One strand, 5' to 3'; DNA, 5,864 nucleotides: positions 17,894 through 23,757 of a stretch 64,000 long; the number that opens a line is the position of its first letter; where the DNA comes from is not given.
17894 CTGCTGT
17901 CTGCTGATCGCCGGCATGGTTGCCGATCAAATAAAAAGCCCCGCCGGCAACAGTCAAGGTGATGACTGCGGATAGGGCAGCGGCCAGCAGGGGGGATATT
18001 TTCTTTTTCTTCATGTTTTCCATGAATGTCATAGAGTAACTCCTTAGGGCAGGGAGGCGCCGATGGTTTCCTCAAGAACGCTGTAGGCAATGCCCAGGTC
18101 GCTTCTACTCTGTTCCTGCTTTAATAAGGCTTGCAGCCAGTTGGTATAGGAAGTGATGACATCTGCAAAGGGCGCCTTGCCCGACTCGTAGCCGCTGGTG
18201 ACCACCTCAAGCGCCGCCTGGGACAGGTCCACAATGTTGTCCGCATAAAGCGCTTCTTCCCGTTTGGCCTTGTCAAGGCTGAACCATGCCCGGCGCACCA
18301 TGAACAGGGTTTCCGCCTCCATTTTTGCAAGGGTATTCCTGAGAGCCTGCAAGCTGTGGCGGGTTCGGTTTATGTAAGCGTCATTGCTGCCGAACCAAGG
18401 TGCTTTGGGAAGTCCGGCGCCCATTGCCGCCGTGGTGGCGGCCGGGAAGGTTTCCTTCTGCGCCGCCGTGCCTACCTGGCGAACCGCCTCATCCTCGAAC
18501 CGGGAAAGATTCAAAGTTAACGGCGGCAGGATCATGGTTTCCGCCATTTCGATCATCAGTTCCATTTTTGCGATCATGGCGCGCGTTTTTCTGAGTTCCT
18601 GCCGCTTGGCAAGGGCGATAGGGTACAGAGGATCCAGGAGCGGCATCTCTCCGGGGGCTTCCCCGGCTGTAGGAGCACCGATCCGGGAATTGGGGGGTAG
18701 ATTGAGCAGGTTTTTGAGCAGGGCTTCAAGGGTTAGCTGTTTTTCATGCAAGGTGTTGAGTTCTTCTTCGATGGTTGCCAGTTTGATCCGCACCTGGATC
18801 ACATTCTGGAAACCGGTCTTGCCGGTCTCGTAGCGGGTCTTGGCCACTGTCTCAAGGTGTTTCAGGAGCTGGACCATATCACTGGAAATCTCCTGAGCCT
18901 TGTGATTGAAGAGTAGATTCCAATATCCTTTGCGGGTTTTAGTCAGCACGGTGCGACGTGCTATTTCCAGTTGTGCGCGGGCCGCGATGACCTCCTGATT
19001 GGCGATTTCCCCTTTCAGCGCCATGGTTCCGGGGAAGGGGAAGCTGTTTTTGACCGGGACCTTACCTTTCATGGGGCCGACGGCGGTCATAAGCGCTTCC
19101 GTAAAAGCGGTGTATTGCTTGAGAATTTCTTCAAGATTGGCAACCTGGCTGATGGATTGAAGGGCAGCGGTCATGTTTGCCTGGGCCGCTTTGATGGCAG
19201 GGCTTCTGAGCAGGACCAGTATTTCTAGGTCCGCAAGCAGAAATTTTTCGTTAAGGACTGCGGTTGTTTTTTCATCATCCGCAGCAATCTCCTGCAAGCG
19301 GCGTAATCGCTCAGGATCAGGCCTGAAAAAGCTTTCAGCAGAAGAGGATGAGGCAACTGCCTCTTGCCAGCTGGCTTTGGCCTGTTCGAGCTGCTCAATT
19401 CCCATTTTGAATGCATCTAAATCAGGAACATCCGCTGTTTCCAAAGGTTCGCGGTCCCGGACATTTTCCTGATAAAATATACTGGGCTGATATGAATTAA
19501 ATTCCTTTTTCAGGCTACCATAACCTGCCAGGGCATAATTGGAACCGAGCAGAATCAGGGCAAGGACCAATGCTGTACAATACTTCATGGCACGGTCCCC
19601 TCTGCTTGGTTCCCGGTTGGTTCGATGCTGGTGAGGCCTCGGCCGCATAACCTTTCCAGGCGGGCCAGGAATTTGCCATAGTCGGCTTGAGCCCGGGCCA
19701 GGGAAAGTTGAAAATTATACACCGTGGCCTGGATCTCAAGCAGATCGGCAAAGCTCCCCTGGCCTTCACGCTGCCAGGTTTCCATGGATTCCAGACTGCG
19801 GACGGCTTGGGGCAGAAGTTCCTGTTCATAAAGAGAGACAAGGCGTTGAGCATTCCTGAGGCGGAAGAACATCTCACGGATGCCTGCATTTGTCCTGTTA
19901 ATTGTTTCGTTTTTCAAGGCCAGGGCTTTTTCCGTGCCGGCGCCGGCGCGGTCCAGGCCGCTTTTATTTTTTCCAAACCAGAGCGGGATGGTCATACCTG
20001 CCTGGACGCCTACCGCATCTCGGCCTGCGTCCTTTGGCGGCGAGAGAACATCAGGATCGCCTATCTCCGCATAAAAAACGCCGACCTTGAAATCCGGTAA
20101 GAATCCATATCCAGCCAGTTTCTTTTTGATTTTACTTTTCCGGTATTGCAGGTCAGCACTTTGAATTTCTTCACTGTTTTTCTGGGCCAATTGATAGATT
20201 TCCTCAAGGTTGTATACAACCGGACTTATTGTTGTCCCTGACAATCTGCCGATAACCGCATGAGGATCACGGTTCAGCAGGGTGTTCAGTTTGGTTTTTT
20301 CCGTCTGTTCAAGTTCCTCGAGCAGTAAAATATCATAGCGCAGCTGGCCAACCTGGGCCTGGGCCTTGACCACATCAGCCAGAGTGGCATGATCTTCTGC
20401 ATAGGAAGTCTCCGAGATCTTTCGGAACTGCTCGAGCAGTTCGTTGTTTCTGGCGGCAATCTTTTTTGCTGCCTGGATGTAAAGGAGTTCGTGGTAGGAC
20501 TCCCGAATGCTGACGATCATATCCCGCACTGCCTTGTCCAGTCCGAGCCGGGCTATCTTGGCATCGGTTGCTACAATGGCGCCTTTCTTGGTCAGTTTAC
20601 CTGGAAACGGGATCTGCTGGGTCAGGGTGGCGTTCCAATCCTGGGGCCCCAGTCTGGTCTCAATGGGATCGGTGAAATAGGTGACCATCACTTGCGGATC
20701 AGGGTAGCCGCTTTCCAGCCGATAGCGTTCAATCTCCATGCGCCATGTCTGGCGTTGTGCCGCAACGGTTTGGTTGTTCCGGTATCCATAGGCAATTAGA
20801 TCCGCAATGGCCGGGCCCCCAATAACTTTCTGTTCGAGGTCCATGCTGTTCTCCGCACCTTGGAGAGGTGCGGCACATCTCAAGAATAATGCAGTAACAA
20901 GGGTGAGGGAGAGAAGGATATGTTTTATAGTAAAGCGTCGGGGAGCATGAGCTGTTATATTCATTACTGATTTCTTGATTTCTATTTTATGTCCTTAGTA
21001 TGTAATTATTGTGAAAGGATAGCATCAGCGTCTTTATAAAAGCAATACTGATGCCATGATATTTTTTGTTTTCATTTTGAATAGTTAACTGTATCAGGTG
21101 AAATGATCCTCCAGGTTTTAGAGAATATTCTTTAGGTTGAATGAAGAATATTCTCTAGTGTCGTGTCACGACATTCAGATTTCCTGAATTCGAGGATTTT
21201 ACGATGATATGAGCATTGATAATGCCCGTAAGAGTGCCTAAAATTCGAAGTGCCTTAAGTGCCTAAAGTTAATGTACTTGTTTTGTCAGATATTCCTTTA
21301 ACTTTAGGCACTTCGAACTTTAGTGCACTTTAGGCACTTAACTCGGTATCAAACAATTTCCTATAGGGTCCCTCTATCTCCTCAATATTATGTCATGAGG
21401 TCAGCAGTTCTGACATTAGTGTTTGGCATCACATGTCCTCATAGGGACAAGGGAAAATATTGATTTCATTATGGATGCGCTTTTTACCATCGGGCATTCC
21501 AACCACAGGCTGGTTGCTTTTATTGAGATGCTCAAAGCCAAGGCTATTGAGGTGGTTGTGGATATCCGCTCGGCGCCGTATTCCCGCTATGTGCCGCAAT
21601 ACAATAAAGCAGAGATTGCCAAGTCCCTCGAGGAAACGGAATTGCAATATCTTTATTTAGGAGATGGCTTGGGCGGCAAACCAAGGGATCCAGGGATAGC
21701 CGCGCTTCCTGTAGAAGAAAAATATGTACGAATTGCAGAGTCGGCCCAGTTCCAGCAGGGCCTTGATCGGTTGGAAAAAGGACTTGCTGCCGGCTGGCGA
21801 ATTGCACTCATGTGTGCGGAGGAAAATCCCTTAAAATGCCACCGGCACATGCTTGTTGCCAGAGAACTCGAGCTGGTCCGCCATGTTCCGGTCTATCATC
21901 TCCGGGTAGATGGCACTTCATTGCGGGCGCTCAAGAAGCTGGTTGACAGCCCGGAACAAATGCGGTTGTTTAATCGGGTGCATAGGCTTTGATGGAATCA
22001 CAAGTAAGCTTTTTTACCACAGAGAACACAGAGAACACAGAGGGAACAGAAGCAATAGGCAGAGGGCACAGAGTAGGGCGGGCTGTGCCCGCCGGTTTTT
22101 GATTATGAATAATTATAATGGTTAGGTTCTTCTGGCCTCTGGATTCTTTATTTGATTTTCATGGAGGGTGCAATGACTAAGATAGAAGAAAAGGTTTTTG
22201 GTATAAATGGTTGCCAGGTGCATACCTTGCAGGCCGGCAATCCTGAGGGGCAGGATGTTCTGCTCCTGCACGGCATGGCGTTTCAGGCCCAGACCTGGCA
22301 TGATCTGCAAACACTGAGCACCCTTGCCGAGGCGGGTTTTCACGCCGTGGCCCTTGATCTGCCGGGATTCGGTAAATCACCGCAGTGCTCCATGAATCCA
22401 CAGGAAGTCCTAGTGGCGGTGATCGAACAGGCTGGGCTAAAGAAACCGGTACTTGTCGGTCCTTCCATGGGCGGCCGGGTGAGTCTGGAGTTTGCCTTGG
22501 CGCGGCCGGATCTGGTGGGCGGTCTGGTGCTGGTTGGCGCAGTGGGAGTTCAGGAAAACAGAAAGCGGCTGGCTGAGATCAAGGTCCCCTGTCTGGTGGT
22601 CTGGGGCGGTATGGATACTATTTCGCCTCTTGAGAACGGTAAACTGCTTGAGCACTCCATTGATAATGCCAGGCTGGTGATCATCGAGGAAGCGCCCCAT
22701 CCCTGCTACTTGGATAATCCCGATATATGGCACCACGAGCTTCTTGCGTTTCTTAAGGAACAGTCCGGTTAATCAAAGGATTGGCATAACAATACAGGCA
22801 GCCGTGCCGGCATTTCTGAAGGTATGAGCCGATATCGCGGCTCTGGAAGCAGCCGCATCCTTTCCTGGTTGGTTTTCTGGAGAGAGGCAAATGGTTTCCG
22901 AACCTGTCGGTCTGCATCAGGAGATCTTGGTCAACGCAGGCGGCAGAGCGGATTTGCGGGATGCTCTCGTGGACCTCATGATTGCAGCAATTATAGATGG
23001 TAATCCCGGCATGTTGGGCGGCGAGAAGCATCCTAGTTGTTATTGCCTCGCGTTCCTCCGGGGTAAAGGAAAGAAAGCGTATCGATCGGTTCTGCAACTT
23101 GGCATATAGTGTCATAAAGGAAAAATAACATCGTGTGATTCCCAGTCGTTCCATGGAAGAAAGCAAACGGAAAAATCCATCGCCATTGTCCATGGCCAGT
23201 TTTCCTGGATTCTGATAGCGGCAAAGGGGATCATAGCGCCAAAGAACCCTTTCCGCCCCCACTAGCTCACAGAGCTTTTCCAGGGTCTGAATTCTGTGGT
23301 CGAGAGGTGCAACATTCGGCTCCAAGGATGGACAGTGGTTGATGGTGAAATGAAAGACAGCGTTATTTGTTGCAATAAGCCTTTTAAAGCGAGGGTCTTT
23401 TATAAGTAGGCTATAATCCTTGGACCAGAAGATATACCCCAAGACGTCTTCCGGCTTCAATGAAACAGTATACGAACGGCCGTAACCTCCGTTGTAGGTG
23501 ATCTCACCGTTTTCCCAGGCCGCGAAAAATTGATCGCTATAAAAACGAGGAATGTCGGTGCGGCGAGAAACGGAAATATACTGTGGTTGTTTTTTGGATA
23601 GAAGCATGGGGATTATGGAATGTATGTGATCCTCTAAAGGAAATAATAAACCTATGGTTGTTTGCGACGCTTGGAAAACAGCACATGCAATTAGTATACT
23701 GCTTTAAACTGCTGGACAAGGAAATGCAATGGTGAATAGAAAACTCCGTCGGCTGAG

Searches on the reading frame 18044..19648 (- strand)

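Call 32: search_protein_families(library=pfam, proteins=[window:18044-19648:-], max_evalue=0.001)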
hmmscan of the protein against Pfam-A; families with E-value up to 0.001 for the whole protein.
window:18044-19648:- (534 aa): 1 family
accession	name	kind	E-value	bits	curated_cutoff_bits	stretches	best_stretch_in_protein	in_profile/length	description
PF02321.23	OEP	-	2.5e-21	76.8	22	2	338-530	1-187/187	Outer membrane efflux protein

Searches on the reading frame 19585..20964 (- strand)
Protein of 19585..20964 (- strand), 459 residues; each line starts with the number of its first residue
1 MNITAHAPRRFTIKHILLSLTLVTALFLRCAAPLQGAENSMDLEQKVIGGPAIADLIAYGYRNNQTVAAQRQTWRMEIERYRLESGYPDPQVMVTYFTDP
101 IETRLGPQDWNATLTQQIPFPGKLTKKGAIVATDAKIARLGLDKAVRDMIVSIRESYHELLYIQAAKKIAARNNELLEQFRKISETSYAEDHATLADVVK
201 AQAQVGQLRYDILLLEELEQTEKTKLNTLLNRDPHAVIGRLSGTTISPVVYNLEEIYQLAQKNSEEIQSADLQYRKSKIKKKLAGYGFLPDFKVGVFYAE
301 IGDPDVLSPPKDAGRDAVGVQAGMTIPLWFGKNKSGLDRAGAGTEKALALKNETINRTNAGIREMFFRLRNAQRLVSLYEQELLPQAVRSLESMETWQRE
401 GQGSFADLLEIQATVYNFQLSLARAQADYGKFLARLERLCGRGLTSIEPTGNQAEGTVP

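Call 33: search_protein_families(library=pfam, proteins=[window:19585-20964:-], max_evalue=0.001)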
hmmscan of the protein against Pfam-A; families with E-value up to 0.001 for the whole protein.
window:19585-20964:- (459 aa): 1 family
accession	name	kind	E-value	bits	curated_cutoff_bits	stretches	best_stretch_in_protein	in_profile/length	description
PF02321.23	OEP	-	4.1e-40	138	22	2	253-439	1-185/187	Outer membrane efflux protein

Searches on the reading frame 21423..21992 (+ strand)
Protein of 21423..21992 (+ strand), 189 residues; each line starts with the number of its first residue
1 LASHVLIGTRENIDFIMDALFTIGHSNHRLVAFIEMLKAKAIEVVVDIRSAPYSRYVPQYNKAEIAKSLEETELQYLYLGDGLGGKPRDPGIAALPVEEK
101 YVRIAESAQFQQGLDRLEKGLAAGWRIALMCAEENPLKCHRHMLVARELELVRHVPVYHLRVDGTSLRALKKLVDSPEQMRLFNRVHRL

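Call 33: search_protein_families(library=pfam, proteins=[window:21423-21992:+], max_evalue=0.001)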
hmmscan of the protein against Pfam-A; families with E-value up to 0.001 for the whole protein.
window:21423-21992:+ (189 aa): 1 family
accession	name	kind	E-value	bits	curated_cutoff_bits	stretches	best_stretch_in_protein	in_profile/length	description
PF04343.18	DUF488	-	1.5e-22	80.9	22.2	1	30-145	2-118/121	Domain of unknown function DUF488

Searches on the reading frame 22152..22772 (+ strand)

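Call 33: search_protein_families(library=pfam, proteins=[window:22152-22772:+], max_evalue=0.001)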
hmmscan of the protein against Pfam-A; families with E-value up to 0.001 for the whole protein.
window:22152-22772:+ (206 aa): 6 families
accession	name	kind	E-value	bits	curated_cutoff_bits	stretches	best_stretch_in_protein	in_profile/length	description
PF00561.26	Abhydrolase_1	-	1.4e-20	74.5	25.8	1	36-130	3-102/245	alpha/beta hydrolase fold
PF12697.13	Abhydrolase_6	-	6e-16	60.2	26.3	1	36-130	1-93/217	Alpha/beta hydrolase family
PF12146.15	Hydrolase_4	-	1.8e-15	57.3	27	1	36-131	7-110/239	Serine aminopeptidase, S33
PF12695.13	Abhydrolase_5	-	6.7e-05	23.2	27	1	56-183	20-140/164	Alpha/beta hydrolase family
PF20408.4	Abhydrolase_11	-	0.00013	22.2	27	1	84-183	61-165/193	Alpha/beta hydrolase domain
PF02230.22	Abhydrolase_2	-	0.00029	21.2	23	0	100-171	108-183/217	Phospholipase/Carboxylesterase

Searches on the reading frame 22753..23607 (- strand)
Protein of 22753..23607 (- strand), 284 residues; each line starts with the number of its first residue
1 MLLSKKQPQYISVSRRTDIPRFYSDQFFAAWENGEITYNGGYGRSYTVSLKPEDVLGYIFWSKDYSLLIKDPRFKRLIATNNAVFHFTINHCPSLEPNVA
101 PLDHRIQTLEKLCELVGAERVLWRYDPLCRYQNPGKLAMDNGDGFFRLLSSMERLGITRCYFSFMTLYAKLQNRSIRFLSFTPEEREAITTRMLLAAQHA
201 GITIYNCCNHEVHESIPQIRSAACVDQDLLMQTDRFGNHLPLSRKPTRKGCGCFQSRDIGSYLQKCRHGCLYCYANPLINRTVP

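Call 33: search_protein_families(library=pfam, proteins=[window:22753-23607:-], max_evalue=0.001)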
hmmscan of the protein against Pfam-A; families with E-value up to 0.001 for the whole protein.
window:22753-23607:- (284 aa): 1 family
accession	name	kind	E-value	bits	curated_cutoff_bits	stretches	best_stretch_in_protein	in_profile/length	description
PF08902.16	DUF1848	-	4.2e-57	194.4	30.5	1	11-275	2-262/262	Domain of unknown function (DUF1848)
